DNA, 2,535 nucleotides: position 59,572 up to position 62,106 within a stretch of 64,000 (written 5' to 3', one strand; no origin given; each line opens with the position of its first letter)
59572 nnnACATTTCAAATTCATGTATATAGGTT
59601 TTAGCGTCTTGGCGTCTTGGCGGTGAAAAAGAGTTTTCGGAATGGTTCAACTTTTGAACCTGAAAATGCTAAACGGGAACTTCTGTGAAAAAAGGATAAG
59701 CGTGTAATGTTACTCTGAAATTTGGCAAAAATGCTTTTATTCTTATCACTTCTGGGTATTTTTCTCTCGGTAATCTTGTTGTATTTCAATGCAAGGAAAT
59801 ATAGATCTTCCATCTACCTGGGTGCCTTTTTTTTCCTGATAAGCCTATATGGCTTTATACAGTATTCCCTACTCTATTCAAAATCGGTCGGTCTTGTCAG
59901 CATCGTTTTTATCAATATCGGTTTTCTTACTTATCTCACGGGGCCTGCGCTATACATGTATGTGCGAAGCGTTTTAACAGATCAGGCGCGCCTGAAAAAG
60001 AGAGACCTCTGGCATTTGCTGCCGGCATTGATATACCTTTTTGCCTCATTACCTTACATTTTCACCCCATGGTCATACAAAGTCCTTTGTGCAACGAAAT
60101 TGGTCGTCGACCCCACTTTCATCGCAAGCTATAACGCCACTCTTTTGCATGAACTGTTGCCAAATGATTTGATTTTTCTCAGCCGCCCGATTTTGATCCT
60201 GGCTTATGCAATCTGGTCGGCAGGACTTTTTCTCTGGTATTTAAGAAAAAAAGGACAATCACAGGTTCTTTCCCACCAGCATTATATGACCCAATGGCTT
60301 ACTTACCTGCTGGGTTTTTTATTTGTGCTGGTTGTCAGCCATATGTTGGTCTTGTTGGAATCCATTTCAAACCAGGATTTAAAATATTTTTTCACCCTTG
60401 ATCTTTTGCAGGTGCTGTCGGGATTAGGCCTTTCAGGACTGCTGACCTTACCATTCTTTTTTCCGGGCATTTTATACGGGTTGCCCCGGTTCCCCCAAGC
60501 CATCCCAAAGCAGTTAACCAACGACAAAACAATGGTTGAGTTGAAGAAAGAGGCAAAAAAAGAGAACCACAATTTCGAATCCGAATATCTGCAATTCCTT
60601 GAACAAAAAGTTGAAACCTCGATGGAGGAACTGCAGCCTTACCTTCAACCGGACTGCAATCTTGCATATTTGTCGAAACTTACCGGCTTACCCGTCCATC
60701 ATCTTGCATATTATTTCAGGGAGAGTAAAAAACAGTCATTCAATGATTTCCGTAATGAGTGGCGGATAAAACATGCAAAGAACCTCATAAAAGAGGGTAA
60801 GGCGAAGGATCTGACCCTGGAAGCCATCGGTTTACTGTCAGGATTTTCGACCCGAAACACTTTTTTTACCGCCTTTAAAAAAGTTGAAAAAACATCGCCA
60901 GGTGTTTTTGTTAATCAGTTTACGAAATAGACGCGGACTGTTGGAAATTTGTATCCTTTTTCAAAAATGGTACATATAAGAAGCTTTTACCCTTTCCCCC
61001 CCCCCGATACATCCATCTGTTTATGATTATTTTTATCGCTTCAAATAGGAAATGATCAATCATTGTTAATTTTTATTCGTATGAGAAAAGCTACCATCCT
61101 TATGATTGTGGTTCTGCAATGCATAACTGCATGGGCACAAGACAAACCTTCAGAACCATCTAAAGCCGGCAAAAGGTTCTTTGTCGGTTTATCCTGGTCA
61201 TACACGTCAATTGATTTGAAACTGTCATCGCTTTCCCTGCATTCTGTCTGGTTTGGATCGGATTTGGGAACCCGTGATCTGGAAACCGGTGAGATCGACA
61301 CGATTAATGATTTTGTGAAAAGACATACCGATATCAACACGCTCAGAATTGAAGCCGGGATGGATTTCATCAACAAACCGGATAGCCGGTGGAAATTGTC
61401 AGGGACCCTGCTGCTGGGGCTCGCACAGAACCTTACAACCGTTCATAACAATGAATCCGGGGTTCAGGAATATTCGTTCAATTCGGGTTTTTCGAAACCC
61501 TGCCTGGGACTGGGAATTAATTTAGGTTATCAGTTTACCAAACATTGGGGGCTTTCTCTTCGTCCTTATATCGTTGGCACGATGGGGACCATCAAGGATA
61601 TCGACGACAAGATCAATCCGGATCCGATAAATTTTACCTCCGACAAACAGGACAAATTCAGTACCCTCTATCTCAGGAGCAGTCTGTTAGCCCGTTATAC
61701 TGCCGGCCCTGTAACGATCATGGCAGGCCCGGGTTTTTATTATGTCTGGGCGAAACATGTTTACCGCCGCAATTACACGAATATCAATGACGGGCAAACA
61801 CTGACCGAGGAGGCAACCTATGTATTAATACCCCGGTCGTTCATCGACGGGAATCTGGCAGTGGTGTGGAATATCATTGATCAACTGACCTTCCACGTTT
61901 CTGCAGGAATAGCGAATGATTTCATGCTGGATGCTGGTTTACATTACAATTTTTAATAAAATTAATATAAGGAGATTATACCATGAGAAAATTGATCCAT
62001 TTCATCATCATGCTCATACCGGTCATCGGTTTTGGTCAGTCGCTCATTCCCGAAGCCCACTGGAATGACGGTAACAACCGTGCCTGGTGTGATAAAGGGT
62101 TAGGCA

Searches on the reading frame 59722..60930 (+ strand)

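Call 24: search_protein_families(library=pfam, proteins=[window:59722-60930:+], max_evalue=0.01)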
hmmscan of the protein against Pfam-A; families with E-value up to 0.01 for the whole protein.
window:59722-60930:+ (402 aa): 1 family
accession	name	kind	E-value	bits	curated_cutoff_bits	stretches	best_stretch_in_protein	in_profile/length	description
PF12833.13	HTH_18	-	1.8e-11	44.6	33.6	1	317-397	1-78/80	Helix-turn-helix domain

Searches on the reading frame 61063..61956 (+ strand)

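Call 24: search_protein_families(library=pfam, proteins=[window:61063-61956:+], max_evalue=0.01)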
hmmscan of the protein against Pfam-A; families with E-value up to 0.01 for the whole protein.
window:61063-61956:+ (297 aa): 2 families
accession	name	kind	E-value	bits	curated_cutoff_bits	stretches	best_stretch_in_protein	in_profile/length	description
PF13568.12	OMP_b-brl_2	-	0.00019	22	27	1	125-239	20-130/175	Outer membrane protein beta-barrel domain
PF13505.12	OMP_b-brl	-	0.001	19.7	28.7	1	83-199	36-122/175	Outer membrane protein beta-barrel domain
